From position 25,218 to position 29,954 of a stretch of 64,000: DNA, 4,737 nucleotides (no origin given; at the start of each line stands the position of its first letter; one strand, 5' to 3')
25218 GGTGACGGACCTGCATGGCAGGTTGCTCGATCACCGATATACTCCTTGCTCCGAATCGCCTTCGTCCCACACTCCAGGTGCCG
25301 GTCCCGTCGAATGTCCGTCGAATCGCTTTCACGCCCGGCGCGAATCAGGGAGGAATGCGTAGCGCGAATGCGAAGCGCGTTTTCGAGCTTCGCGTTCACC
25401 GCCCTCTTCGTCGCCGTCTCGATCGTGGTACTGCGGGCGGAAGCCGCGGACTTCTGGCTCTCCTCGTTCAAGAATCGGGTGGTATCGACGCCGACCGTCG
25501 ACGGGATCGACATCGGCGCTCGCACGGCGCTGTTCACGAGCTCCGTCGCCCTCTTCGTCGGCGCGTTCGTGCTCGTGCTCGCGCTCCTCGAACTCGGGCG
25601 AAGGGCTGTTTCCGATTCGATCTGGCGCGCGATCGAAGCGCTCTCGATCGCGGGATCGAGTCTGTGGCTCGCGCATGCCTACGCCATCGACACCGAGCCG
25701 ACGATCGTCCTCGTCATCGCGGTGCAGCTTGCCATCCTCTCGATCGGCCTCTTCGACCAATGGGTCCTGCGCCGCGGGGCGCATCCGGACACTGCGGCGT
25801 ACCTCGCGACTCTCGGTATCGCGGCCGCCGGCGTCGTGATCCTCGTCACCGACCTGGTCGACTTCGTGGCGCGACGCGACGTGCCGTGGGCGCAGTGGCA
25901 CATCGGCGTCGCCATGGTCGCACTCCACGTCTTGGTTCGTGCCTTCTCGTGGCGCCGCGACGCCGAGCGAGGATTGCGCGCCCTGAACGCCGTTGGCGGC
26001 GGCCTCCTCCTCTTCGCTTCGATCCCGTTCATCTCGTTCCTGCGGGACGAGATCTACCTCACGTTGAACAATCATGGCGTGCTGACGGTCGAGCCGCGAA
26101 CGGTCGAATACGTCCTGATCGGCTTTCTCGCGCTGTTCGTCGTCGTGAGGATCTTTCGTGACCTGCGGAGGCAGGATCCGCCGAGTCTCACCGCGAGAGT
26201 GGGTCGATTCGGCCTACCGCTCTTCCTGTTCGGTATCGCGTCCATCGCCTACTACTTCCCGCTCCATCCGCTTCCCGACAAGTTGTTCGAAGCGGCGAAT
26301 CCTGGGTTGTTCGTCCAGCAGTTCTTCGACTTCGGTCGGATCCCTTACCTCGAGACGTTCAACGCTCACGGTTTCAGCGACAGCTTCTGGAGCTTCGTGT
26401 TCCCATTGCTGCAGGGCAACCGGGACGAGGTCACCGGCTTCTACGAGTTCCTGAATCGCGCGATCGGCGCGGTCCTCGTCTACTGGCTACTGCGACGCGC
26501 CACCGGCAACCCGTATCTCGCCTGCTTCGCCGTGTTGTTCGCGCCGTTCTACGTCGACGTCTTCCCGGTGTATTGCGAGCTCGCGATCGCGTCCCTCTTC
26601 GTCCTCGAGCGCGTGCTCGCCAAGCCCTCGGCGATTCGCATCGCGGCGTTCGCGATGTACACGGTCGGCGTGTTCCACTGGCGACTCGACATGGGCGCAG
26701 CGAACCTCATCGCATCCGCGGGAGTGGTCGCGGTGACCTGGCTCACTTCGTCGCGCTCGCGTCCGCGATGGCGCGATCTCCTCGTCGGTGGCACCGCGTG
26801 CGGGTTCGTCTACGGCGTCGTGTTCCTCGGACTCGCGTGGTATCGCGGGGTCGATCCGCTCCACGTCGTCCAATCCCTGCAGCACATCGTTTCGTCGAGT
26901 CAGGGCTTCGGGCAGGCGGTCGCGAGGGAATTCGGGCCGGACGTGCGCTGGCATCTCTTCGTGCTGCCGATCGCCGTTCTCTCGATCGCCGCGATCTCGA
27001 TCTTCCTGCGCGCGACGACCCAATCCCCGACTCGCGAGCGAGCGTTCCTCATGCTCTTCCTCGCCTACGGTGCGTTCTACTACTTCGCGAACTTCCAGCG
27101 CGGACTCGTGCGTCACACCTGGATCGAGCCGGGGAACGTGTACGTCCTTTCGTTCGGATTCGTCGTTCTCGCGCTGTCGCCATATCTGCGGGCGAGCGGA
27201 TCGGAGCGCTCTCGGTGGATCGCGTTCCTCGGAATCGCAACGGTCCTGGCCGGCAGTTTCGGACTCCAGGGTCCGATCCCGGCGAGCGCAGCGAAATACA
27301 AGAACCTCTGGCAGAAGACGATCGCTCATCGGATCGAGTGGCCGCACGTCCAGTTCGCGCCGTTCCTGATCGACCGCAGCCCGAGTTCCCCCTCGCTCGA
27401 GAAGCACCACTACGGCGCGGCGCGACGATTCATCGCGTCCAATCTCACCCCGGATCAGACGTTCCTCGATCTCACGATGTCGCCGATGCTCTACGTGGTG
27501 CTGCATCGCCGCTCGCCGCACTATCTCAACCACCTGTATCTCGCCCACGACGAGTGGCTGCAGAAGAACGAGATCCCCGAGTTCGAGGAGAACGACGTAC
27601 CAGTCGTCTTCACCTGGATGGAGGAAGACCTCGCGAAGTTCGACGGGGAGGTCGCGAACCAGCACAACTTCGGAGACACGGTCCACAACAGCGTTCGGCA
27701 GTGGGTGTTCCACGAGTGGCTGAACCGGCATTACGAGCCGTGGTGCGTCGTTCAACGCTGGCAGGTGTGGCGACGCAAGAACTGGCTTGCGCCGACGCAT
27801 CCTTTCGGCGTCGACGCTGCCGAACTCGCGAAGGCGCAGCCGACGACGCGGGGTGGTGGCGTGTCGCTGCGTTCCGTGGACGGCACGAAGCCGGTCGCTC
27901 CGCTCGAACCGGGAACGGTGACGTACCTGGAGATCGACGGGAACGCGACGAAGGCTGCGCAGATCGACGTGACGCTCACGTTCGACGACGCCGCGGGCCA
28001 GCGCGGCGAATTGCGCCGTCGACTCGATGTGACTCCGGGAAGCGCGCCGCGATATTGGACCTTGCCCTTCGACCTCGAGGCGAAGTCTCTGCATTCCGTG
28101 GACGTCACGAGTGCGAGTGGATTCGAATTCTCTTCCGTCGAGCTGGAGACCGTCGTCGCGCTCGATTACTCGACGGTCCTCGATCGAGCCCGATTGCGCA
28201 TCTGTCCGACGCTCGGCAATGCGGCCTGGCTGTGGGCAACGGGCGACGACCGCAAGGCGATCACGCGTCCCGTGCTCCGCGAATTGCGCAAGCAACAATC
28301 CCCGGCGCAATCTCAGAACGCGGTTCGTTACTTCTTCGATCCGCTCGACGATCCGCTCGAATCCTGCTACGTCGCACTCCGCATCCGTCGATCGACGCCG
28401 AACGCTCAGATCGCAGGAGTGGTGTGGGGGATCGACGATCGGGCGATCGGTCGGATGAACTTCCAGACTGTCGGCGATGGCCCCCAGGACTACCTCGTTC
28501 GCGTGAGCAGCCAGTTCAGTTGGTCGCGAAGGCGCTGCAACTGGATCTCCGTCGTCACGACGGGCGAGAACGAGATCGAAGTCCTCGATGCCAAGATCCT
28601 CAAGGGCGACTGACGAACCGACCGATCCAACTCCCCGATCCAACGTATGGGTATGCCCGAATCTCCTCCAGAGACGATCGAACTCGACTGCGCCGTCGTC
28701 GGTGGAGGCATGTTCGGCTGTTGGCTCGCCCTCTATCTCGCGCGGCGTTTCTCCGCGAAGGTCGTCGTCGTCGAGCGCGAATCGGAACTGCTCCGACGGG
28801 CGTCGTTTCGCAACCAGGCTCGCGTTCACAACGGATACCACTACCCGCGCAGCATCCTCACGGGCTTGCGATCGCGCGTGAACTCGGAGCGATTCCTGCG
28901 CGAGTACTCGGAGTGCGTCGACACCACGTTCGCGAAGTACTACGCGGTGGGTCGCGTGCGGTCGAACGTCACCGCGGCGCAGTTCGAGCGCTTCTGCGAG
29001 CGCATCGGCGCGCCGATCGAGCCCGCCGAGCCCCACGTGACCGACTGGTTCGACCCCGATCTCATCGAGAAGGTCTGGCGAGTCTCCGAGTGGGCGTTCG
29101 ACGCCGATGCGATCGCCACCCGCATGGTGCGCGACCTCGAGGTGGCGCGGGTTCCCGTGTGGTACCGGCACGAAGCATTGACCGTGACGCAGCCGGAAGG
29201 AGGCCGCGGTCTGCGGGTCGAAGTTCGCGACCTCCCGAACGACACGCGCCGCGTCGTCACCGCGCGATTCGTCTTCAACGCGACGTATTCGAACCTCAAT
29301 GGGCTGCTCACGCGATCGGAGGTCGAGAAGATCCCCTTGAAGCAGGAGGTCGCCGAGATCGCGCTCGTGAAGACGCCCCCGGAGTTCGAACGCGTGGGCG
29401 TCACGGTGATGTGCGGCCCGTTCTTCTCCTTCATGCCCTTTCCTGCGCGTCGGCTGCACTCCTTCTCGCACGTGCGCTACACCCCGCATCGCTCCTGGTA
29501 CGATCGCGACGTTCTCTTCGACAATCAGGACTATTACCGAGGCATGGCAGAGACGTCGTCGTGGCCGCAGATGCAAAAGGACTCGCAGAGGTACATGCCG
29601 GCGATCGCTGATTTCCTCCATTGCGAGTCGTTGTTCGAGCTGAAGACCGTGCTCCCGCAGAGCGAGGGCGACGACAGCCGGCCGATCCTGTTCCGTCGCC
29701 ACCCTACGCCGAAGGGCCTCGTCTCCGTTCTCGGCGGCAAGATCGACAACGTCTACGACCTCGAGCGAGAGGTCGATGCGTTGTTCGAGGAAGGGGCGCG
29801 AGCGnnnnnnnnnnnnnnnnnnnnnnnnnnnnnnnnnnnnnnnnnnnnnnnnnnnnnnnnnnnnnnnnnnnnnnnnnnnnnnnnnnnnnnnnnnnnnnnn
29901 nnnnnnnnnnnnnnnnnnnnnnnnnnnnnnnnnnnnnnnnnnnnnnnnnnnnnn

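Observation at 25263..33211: Six-gene translationally coupled operon pointing to a lipid-linked sugar modification and transfer system: a large GT-C-like membrane protein, an FAD oxidoreductase, a polyprenyl-P GT2, a GT2, an SDR epimerase and a sugar-phosphate isomerase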

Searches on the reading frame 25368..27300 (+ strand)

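Call 41: search_protein_families(library=pfam, proteins=[window:25368-27300:+], max_evalue=10)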
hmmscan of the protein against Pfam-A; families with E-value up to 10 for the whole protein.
window:25368-27300:+ (644 aa): 0 families

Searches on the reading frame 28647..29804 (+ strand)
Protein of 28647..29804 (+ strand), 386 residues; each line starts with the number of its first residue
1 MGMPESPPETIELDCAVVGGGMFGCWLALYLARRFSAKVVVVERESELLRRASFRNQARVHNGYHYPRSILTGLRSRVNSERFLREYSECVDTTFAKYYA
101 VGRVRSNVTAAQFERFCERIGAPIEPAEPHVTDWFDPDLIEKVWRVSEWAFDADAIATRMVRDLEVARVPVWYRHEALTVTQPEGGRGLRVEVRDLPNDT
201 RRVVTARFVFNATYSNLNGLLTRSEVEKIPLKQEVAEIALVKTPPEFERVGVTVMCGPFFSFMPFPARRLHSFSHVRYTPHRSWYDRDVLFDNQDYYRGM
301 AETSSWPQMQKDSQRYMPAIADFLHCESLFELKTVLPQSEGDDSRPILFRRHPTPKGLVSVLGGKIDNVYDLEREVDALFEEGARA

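Call 4: search_protein_families(library=pfam, proteins=[window:28647-29804:+], max_evalue=0.01)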
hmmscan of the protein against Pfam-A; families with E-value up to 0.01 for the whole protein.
window:28647-29804:+ (386 aa): 4 families
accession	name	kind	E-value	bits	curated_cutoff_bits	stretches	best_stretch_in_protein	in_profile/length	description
PF01266.30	DAO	-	1.3e-19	71.4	27.9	1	14-328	1-308/353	FAD dependent oxidoreductase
PF13450.12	NAD_binding_8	-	2.1e-05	25.1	21.9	1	17-74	1-55/68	NAD(P)-binding Rossmann-like domain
PF00070.33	Pyr_redox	-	6.1e-05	23.9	22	1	16-50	3-36/82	Pyridine nucleotide-disulphide oxidoreductase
PF07992.20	Pyr_redox_2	-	0.00012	22.1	26.1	1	14-53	144-182/291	Pyridine nucleotide-disulphide oxidoreductase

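Call 5: search_protein_families(library=ncbifam, proteins=[window:28647-29804:+], max_evalue=0.01)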
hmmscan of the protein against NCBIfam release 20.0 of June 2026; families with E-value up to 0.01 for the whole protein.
window:28647-29804:+ (386 aa): 13 families
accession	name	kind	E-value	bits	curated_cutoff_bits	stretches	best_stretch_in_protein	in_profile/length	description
NF008726.1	PRK11728.1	equivalog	4.4e-05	22.5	299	1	14-75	2-65/389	L-2-hydroxyglutarate oxidase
NF004835.0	PRK06185.1-4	equivalog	0.0004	19.3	601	1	6-51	4-48/411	FAD-dependent oxidoreductase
NF002480.1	PRK01747.1-1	equivalog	0.00046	18.7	540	1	9-61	245-296/645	bifunctional tRNA (5-methylaminomethyl-2-thiouridine)(34)-methyltransferase MnmC2/FAD-dependent 5-carboxymethylaminomethyl-2-thiouridine(34)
NF033460.1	glycerol3P_ox_II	equivalog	0.00078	18.7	460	1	13-65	2-53/361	type 2 glycerol-3-phosphate oxidase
NF008313.0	PRK11101.1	equivalog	0.00084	18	425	1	10-213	6-209/548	anaerobic glycerol-3-phosphate dehydrogenase subunit A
NF004833.1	PRK06185.1-1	subfamily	0.002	16.9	488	1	14-51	4-40/403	FAD-dependent oxidoreductase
NF004780.0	PRK06126.1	subfamily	0.0029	16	445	1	10-210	6-182/552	hypothetical protein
TIGR03197.1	MnmC_Cterm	equivalog_domain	0.0038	16.4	174.2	1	15-62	2-48/400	FAD-dependent 5-carboxymethylaminomethyl-2-thiouridine(34) oxidoreductase MnmC1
NF001933.0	PRK00711.1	subfamily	0.0042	16.1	383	1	16-67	4-54/429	D-amino acid dehydrogenase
TIGR01988.1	Ubi-OHases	subfamily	0.0053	15.6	224.65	1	14-48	1-35/387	ubiquinone biosynthesis hydroxylase, UbiH/UbiF/VisC/COQ6 family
TIGR03364.1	HpnW_proposed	hypoth_equivalog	0.0079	15.3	285.1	0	14-56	2-42/365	TIGR03364 family FAD-dependent oxidoreductase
TIGR03377.1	glycerol3P_GlpA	equivalog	0.0081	14.7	552.8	0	15-213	2-200/530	anaerobic glycerol-3-phosphate dehydrogenase subunit GlpA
NF004991.0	PRK06370.1-3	subfamily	0.0083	14.7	620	0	15-53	205-242/509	FAD-containing oxidoreductase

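Call 7: search_solved_structures(query=window:28647-29804:+, max_evalue=0.01)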
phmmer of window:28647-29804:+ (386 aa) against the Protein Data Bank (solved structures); distinct sequences matched with E-value up to 0.01: 4.
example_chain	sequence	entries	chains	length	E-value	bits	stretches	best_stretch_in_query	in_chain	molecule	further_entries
3dme_A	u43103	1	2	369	0.00052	22.3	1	11-122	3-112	conserved exported protein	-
8w75_D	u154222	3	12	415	0.0042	19.3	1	13-71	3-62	FI05204p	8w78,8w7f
5ez7_A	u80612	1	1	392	0.0054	19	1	7-76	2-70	flavoenzyme PA4991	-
4x9m_A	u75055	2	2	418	0.0075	18.5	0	14-73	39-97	L-alpha-glycerophosphate oxidase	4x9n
